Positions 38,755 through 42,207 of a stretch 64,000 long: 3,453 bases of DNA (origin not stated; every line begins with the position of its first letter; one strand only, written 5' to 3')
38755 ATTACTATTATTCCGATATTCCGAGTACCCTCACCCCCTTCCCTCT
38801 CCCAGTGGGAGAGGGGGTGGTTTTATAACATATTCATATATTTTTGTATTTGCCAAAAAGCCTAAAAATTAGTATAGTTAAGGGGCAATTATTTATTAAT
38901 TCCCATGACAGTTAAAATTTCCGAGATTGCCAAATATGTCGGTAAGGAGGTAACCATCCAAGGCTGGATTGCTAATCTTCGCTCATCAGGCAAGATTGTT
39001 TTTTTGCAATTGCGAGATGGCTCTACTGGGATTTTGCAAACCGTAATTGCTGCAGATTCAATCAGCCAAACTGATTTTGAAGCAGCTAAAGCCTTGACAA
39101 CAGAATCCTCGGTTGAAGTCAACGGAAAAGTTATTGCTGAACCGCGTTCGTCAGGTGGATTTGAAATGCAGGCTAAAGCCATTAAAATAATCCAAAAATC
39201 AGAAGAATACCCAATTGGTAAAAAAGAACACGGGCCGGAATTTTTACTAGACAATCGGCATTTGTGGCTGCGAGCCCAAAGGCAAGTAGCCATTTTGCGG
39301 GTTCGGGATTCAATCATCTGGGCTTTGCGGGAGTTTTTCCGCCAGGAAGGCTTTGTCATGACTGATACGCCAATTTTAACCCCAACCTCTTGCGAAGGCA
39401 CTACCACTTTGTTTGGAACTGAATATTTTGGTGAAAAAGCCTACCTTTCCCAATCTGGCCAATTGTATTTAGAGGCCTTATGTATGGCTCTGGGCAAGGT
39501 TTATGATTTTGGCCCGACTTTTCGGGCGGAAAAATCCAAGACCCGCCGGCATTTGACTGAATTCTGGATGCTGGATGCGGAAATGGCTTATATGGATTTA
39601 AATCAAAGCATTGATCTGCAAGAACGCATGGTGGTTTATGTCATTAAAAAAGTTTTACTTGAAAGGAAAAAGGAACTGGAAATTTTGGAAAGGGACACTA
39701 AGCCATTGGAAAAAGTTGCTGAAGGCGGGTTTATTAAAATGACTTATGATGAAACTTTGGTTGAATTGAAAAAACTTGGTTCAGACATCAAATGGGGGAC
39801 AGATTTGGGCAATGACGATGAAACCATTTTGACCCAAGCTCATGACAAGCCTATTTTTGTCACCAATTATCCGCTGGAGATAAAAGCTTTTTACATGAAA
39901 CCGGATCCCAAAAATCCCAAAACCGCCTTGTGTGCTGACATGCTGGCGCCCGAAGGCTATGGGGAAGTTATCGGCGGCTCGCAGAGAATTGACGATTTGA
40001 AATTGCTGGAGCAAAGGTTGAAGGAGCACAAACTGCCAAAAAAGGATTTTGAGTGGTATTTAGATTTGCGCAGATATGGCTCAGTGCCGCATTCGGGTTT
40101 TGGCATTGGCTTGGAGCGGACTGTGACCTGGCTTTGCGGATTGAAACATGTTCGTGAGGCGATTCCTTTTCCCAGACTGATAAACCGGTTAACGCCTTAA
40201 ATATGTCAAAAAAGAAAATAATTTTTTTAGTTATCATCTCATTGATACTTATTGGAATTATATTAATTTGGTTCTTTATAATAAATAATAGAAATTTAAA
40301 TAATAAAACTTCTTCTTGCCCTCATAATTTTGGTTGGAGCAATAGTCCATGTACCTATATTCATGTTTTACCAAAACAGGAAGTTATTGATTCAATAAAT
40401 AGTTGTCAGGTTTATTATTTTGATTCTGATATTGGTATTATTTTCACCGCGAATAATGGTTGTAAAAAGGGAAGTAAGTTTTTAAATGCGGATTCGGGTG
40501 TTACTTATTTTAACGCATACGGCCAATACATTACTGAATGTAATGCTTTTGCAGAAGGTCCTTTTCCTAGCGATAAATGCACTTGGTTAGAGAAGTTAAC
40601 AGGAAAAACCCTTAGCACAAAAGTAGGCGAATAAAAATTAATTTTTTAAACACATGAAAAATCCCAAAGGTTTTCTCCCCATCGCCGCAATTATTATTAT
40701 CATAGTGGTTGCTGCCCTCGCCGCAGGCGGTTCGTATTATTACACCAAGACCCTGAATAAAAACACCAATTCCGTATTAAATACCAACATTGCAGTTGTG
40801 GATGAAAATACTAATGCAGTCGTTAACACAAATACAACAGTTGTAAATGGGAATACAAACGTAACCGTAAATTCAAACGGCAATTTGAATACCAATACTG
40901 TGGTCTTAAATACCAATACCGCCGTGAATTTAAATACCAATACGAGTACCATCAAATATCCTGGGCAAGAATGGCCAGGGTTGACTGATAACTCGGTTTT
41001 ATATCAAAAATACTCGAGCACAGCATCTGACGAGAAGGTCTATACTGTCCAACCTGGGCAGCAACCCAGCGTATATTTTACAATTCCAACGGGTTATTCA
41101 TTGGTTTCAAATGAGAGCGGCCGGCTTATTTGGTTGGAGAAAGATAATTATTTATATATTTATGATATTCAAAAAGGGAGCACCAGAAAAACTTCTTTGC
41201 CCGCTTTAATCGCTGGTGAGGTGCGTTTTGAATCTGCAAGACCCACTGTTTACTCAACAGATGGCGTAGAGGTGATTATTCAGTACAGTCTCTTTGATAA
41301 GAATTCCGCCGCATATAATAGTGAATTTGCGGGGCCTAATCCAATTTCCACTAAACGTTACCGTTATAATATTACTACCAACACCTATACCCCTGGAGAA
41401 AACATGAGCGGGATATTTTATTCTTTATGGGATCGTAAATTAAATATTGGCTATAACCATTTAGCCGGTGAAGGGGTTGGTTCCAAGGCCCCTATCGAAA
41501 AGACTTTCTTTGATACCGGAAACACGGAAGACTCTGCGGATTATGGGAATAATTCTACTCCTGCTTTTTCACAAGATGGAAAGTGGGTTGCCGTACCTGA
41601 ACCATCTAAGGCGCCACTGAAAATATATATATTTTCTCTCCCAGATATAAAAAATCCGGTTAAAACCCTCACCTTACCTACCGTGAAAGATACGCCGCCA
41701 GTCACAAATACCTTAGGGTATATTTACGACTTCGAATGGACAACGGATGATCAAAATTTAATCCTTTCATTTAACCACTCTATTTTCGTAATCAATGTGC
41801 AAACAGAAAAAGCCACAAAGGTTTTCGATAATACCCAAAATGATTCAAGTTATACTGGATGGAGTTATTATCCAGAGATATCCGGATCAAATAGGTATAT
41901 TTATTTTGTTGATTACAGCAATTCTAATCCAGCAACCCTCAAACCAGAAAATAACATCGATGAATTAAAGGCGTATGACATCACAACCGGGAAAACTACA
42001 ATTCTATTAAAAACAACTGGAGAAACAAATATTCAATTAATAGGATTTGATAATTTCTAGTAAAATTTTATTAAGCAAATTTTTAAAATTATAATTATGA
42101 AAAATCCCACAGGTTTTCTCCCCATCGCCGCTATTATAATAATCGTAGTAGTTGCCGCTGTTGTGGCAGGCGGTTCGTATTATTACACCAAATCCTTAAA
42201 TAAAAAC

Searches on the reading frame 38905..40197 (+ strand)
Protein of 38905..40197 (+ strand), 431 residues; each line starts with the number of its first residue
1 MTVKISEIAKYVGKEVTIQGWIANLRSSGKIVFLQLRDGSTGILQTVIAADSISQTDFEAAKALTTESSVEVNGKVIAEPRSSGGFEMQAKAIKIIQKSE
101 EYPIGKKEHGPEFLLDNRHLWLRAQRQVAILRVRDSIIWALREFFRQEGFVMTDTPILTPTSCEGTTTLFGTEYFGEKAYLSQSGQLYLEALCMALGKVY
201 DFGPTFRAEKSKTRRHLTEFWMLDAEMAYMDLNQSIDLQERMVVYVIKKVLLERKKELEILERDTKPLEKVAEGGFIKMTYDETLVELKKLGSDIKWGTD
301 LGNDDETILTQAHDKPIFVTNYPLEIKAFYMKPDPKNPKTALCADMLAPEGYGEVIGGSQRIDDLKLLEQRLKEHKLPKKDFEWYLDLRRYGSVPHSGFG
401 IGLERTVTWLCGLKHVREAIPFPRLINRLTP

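Call 52: search_protein_families(library=ncbifam, proteins=[window:38905-40197:+], max_evalue=1e-10)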
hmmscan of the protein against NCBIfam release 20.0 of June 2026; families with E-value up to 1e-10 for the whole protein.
window:38905-40197:+ (431 aa): 16 families
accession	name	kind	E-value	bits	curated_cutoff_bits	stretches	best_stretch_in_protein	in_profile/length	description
NF003037.0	PRK03932.1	equivalog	2.7e-172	573.8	414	1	3-430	4-450/451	asparagine--tRNA ligase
TIGR00457.1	asnS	equivalog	1e-150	502.5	342.6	1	5-429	8-453/455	asparagine--tRNA ligase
NF003483.0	PRK05159.1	equivalog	2.8e-108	362.6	353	1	3-431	6-438/438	aspartate--tRNA(Asn) ligase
TIGR00458.1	aspS_nondisc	equivalog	9.8e-97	324.6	368.4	1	13-431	12-428/428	aspartate--tRNA(Asn) ligase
NF005052.0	PRK06462.1-1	equivalog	2.4e-60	204.5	368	1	118-425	36-346/353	asparagine synthetase A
NF001750.0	PRK00476.1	equivalog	2.8e-48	164.6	443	1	10-253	15-268/590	aspartate--tRNA ligase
TIGR00459.1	aspS_bact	equivalog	5.4e-48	163.7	373.85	1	10-294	13-284/586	aspartate--tRNA ligase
NF005054.0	PRK06462.1-4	equivalog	2.3e-41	141.9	309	1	124-425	18-311/318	asparagine synthetase A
NF001756.1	PRK00484.1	subfamily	1.7e-36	126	468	1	11-425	49-485/488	lysine--tRNA ligase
TIGR00499.1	lysS_bact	equivalog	2.9e-36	125.2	427.6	1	11-425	51-492/496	lysine--tRNA ligase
NF002821.0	PRK02983.1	equivalog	3.3e-26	91.6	742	1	9-423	655-1096/1102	bifunctional lysylphosphatidylglycerol synthetase/lysine--tRNA ligase LysX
NF009460.0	PRK12820.1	equivalog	6.2e-24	84.1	1379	1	11-246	33-290/723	bifunctional aspartyl-tRNA synthetase/aspartyl/glutamyl-tRNA amidotransferase subunit C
NF005055.0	PRK06462.1-5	equivalog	3.5e-19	69.1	389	1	179-426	87-335/341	asparagine synthetase A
NF009101.0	PRK12445.1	subfamily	2.4e-16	59.4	1026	1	14-425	66-501/505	lysine--tRNA ligase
NF005053.0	PRK06462.1-3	equivalog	5.7e-16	58.9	322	1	175-418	15-260/274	asparagine synthetase A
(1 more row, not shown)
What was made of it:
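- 38905..40200 (+): asnS, the left border of the variable slot. NCBIfam NF003037 asparagine--tRNA ligase, 574 bits, above the cut-off of 414 (call 52).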

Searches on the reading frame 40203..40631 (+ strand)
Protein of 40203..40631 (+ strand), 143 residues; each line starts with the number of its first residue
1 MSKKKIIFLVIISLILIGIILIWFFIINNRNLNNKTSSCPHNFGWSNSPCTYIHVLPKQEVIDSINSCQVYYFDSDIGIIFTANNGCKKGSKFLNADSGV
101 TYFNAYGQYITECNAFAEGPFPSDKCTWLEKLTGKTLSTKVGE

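Call 51: search_protein_families(library=pfam, proteins=[window:40203-40631:+], max_evalue=0.01)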
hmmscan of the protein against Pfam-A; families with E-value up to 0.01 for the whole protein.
window:40203-40631:+ (143 aa): 0 families

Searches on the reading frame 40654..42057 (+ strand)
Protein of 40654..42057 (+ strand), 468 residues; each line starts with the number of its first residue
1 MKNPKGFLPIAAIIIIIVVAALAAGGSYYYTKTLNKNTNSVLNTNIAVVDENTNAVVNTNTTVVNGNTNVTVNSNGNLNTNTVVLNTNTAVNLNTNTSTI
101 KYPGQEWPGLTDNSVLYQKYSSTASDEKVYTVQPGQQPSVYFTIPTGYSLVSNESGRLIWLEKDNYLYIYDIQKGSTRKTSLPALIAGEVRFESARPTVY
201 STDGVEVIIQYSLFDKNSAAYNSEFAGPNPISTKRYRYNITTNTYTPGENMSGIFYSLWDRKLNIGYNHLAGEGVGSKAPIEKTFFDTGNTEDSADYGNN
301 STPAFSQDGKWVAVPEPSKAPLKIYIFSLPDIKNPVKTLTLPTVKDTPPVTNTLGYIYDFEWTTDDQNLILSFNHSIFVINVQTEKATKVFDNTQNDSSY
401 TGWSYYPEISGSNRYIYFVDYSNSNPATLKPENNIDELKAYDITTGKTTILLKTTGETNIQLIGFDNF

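Call 43: list_cluster_members(proteins=[P0121, P0001, P0003, window:40654-42057:+, window:40203-40631:+, P0017])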
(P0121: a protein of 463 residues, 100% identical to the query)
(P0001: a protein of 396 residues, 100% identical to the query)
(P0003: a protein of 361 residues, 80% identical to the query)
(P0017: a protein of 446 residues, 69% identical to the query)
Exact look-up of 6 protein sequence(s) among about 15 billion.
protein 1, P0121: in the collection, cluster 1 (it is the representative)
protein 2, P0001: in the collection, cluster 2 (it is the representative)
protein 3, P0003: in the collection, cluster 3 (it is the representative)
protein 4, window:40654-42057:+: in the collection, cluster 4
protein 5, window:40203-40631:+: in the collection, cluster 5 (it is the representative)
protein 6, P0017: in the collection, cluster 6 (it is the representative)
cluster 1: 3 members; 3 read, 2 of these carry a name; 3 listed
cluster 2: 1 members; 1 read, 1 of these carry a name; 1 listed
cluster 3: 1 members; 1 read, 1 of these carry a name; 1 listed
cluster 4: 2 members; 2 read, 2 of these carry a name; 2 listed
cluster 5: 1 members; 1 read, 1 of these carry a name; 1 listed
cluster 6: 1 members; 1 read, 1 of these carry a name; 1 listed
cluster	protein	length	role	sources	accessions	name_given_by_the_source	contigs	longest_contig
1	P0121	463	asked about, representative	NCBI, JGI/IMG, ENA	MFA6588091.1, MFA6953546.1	MAG: aspartate--tRNA ligase [Patescibacteria group bacterium] | aspartyl-tRNA synthetase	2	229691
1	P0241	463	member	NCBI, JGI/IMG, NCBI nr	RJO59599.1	aspartate--tRNA ligase [Candidatus Parcubacteria bacterium] | aspartyl-tRNA synthetase | MAG: aspartate--tRNA ligase [Candidatus Parcubacteria bacterium]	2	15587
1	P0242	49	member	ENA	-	-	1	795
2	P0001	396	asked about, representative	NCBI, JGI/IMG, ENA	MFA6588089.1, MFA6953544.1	MAG: hypothetical protein WCT08_03395 [Patescibacteria group bacterium] | hypothetical protein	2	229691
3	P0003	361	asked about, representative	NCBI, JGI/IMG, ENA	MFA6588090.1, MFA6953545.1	MAG: hypothetical protein WCT08_03400 [Patescibacteria group bacterium] | hypothetical protein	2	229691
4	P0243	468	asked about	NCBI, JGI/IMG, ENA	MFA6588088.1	MAG: hypothetical protein WCT08_03390 [Patescibacteria group bacterium] | hypothetical protein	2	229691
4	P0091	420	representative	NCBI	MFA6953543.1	MAG: hypothetical protein WC270_03065 [Patescibacteria group bacterium]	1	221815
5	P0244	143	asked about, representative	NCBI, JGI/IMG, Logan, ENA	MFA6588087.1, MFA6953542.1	MAG: hypothetical protein WCT08_03385 [Patescibacteria group bacterium] | hypothetical protein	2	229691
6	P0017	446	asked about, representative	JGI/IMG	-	hypothetical protein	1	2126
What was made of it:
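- NCBI annotated no gene here: the P2 and P3 accession numbers are consecutive (call 43).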

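Call 51: search_protein_families(library=pfam, proteins=[window:40654-42057:+], max_evalue=0.01)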
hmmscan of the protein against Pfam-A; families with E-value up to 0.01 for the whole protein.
window:40654-42057:+ (468 aa): 0 families
